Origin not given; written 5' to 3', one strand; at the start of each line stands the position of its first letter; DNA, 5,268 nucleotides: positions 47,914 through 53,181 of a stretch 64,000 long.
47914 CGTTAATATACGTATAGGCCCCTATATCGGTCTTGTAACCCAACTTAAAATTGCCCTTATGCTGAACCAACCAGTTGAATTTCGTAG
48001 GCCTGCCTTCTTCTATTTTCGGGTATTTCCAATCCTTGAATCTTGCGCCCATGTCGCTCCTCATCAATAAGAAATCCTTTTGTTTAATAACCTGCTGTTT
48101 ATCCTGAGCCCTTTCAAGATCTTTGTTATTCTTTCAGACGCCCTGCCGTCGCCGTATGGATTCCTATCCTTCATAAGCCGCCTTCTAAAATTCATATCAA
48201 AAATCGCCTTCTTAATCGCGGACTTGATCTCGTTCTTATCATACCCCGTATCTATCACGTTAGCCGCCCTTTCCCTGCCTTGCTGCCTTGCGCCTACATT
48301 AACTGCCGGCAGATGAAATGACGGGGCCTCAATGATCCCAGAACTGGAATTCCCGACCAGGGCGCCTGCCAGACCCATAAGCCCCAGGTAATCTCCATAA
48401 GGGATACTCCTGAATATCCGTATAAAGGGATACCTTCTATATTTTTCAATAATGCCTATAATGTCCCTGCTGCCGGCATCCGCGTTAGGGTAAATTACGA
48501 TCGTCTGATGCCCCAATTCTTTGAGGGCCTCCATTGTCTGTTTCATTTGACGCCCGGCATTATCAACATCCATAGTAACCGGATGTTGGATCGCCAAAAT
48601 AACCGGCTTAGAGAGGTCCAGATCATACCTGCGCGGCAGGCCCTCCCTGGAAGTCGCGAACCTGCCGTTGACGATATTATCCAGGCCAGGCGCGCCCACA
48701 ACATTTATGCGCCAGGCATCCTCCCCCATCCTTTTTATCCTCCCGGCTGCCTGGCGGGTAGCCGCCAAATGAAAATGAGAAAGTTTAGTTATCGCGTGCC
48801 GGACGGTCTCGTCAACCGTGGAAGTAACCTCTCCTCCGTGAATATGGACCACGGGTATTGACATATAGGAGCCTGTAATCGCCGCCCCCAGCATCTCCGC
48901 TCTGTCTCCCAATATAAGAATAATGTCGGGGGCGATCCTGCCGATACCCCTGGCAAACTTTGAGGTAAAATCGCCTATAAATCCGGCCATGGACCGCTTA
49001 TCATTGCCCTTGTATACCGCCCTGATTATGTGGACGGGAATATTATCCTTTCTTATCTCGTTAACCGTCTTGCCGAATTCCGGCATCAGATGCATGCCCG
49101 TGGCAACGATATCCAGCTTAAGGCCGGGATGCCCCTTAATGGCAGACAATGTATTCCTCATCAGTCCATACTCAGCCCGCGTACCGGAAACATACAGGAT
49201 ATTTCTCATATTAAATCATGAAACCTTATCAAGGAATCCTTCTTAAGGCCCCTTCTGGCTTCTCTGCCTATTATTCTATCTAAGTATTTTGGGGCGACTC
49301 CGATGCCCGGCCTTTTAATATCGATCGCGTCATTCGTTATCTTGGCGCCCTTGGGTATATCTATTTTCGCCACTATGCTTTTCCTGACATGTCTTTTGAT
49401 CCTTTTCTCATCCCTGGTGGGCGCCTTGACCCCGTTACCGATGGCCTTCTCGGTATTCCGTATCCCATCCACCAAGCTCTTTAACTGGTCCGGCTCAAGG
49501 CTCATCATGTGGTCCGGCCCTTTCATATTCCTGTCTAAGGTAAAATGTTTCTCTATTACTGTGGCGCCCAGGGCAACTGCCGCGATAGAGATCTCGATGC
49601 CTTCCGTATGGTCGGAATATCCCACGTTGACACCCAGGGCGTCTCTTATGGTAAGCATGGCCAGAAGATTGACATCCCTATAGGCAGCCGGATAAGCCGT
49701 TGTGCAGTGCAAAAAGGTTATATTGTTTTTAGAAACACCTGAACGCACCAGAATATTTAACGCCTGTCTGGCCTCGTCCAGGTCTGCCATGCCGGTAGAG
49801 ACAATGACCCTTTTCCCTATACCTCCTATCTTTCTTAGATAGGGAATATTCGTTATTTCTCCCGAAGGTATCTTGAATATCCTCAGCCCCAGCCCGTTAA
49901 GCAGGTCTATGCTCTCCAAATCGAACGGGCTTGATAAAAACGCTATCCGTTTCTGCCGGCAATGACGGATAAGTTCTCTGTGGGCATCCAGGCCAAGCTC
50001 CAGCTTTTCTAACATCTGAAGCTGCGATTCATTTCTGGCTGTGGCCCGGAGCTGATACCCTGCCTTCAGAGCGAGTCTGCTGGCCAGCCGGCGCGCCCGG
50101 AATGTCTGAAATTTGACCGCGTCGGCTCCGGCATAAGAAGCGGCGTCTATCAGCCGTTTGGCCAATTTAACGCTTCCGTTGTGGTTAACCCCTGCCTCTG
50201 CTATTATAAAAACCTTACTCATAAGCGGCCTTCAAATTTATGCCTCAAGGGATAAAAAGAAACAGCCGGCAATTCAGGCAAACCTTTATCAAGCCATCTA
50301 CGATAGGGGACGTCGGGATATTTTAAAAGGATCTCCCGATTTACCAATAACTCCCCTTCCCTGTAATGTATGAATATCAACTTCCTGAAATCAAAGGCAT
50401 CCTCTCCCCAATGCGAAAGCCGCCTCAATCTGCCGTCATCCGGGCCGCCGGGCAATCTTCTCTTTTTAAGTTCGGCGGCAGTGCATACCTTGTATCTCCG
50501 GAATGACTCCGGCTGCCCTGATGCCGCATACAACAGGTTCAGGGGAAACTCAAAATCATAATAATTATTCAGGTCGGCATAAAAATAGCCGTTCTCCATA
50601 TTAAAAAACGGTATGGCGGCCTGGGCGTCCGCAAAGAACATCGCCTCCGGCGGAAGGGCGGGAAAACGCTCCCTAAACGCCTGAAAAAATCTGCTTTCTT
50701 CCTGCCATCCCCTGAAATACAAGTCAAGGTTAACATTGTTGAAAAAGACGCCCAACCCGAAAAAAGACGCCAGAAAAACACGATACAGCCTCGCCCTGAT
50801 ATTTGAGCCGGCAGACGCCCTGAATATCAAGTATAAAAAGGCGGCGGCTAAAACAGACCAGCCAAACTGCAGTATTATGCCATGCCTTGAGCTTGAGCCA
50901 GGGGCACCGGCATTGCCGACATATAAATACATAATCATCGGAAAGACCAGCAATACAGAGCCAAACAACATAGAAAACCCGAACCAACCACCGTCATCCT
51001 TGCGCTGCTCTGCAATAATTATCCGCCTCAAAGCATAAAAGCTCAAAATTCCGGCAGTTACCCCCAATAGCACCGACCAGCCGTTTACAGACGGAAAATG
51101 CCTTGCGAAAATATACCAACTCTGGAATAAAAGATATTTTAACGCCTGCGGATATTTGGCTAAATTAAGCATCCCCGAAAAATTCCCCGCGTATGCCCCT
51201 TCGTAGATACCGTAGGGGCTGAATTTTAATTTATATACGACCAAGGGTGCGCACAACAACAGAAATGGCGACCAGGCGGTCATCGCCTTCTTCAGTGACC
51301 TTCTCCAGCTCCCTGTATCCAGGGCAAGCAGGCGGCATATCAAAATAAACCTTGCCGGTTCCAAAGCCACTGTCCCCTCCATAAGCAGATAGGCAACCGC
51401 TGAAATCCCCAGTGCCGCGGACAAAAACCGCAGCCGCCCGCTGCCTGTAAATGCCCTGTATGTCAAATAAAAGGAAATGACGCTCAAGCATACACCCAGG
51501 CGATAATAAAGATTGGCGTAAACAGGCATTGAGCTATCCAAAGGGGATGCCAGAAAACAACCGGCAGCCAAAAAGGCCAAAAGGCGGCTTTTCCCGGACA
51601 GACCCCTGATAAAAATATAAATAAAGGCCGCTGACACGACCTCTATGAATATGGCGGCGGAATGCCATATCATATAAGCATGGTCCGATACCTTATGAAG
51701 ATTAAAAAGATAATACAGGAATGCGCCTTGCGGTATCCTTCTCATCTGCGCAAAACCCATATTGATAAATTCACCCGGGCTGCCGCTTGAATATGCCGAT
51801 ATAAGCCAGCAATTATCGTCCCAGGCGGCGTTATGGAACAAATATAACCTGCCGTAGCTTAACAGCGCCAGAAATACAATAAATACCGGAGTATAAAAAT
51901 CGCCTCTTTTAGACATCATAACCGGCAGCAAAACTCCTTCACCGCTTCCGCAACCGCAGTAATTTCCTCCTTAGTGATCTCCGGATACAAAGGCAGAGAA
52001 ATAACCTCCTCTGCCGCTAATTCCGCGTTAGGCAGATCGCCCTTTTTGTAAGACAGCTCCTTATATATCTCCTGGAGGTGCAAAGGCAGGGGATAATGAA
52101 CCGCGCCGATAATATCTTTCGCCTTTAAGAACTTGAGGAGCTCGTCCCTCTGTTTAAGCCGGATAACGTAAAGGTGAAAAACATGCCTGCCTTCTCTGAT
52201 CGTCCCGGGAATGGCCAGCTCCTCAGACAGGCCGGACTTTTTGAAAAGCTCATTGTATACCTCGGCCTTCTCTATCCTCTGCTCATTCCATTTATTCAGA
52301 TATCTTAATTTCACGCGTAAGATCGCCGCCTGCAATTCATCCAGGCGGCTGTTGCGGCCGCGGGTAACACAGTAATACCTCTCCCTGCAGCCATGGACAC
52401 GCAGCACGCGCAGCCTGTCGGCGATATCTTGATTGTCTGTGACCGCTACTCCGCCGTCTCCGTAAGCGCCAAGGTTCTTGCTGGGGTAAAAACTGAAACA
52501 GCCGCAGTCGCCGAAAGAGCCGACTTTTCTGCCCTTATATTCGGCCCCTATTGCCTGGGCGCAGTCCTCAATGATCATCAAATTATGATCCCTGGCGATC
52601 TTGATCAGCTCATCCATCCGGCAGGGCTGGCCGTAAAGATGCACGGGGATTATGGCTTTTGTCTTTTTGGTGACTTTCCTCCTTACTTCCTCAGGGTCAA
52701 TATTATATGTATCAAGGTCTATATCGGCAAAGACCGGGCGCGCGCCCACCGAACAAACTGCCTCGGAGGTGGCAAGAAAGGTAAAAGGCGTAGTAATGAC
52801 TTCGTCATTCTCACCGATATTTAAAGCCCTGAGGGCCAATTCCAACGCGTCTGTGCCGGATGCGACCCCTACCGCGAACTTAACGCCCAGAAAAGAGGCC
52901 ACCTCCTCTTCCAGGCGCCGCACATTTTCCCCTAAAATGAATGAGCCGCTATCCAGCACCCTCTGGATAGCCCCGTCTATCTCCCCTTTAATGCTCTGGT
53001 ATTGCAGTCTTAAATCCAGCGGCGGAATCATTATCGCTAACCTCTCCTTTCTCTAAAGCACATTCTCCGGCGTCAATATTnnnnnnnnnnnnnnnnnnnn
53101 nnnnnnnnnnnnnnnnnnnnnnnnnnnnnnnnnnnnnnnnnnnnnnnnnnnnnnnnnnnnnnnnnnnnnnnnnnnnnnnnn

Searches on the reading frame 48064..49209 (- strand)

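Call 23: search_protein_families(library=pfam, proteins=[window:48064-49209:-], max_evalue=0.00001)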
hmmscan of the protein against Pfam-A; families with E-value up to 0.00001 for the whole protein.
window:48064-49209:- (381 aa): 1 family
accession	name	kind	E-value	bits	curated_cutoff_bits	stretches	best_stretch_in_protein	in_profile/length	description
PF02350.25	Epimerase_2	-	3.3e-78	263.4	30.6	1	23-366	2-347/347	UDP-N-acetylglucosamine 2-epimerase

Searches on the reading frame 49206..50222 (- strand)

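Call 23: search_protein_families(library=pfam, proteins=[window:49206-50222:-], max_evalue=0.00001)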
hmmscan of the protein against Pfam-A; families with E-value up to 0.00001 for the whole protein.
window:49206-50222:- (338 aa): 2 families
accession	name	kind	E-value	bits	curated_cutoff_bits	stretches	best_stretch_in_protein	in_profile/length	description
PF03102.20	NeuB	-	5.7e-95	317.8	22.1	1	24-266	1-241/241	NeuB family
PF08666.17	SAF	-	1e-10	42.4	21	1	281-337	2-62/63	SAF domain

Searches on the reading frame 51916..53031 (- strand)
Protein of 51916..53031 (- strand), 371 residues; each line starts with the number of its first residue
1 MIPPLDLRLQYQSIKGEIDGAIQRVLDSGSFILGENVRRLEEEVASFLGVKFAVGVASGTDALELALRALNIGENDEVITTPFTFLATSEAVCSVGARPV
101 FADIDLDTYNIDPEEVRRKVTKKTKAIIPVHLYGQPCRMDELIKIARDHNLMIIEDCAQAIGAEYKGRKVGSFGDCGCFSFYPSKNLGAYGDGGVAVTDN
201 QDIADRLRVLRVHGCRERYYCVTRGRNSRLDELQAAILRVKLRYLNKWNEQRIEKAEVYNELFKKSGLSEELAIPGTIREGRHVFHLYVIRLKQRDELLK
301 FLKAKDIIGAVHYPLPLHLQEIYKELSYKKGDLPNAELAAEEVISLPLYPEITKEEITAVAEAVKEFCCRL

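Call 23: search_protein_families(library=pfam, proteins=[window:51916-53031:-], max_evalue=0.00001)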
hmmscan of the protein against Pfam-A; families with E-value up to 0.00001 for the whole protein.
window:51916-53031:- (371 aa): 1 family
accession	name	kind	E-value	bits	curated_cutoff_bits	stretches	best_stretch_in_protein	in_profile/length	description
PF01041.23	DegT_DnrJ_EryC1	-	1.3e-128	429.7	19.8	1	13-364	2-359/360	DegT/DnrJ/EryC1/StrS aminotransferase family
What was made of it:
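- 51916..53031 (-): First downstream gene, a DegT-type aminotransferase 49 bp after the regulator. Probably co-transcribed (inferred). Call 23.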
